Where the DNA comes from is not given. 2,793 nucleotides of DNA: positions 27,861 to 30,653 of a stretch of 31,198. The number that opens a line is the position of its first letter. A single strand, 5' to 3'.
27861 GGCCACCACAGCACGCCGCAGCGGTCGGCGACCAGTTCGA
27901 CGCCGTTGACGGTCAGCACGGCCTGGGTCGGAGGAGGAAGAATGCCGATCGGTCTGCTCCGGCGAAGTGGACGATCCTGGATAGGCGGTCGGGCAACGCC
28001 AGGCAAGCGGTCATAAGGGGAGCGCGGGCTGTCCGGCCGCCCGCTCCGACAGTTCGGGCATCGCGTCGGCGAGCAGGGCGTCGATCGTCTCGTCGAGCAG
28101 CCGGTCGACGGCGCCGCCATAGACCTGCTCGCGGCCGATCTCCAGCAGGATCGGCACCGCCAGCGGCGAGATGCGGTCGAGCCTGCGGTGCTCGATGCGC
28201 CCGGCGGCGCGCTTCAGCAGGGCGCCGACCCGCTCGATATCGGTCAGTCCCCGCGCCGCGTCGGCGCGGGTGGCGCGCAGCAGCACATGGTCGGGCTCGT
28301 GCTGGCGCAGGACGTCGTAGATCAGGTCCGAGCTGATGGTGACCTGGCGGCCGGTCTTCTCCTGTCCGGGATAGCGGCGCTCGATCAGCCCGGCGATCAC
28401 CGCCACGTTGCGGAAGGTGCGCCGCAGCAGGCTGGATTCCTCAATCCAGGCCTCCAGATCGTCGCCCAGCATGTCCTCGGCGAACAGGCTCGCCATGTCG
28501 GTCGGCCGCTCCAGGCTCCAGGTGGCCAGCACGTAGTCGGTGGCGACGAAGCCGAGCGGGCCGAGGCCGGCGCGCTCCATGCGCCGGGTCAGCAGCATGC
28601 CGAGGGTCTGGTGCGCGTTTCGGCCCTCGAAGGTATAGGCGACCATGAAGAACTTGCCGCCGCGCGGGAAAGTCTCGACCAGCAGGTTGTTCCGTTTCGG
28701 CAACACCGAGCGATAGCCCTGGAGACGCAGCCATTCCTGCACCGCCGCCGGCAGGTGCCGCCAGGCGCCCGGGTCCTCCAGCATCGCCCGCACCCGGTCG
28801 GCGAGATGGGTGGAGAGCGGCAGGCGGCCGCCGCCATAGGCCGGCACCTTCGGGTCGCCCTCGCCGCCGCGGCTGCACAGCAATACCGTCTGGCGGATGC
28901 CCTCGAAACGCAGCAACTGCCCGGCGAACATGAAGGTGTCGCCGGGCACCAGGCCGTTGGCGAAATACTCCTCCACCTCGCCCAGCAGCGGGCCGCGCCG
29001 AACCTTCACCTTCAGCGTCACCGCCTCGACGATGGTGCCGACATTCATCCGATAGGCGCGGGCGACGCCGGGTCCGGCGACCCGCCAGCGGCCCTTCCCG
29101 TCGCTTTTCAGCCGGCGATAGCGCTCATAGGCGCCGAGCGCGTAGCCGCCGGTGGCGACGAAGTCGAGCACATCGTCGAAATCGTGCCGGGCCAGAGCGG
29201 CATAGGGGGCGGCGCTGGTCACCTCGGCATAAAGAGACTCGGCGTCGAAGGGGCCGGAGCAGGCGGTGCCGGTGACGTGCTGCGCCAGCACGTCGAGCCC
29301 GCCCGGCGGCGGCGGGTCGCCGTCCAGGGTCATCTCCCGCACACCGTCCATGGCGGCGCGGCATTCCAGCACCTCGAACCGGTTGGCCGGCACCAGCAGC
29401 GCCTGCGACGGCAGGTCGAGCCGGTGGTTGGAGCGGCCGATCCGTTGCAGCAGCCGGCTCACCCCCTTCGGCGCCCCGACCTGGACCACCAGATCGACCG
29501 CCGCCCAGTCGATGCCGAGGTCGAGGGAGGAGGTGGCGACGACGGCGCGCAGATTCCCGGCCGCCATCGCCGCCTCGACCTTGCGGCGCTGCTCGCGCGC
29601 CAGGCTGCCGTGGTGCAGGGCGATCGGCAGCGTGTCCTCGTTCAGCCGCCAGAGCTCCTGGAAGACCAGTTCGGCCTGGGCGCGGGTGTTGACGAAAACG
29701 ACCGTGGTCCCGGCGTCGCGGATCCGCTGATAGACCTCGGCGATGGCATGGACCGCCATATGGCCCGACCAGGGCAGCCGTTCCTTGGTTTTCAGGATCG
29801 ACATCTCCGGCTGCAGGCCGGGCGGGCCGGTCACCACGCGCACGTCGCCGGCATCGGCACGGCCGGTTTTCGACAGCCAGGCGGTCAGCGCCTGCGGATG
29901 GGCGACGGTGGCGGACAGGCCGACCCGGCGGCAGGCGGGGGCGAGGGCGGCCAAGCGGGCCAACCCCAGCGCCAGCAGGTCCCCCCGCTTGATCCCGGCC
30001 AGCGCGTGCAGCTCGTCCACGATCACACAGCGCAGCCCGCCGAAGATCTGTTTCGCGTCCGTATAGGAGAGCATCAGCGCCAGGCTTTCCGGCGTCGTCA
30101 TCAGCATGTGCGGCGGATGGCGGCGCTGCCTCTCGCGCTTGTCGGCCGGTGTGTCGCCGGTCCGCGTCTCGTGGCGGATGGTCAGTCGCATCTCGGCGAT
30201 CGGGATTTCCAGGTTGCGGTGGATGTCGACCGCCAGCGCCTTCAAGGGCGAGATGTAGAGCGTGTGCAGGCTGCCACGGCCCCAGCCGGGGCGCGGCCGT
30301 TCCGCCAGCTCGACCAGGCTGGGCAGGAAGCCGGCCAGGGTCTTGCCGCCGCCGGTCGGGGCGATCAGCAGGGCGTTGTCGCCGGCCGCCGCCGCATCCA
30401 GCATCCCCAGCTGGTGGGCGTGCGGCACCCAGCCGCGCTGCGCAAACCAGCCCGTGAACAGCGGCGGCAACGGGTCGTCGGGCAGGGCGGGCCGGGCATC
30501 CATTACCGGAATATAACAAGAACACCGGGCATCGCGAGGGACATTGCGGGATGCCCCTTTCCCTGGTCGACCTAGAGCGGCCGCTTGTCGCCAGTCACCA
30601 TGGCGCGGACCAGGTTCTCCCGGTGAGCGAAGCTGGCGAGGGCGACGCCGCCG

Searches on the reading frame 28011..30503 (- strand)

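Call 60: search_protein_families(library=pfam, proteins=[window:28011-30503:-])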
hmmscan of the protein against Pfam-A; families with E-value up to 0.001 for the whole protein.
window:28011-30503:- (830 aa): 6 families
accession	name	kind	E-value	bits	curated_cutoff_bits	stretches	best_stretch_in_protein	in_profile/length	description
PF08494.16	DEAD_assoc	-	4.7e-54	183.6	23.5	1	601-782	1-191/191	DEAD/H associated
PF19306.5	WH_Lhr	-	6.2e-41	140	27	1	388-542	3-157/168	Large helicase-related protein, winged helix domain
PF00270.35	DEAD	-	1.7e-27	96.7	26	1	30-201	3-161/167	DEAD/DEAH box helicase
PF00271.37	Helicase_C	-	2.4e-16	60.4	23.5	1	258-358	10-106/110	Helicase conserved C-terminal domain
PF22590.2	Cas3-like_C_2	-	8.3e-05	23.3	27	1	265-359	3-102/106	CRISPR-associated nuclease/helicase Cas3, C-terminal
PF04851.21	ResIII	-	0.00087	19.7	22.5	0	42-200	24-162/164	Type III restriction enzyme, res subunit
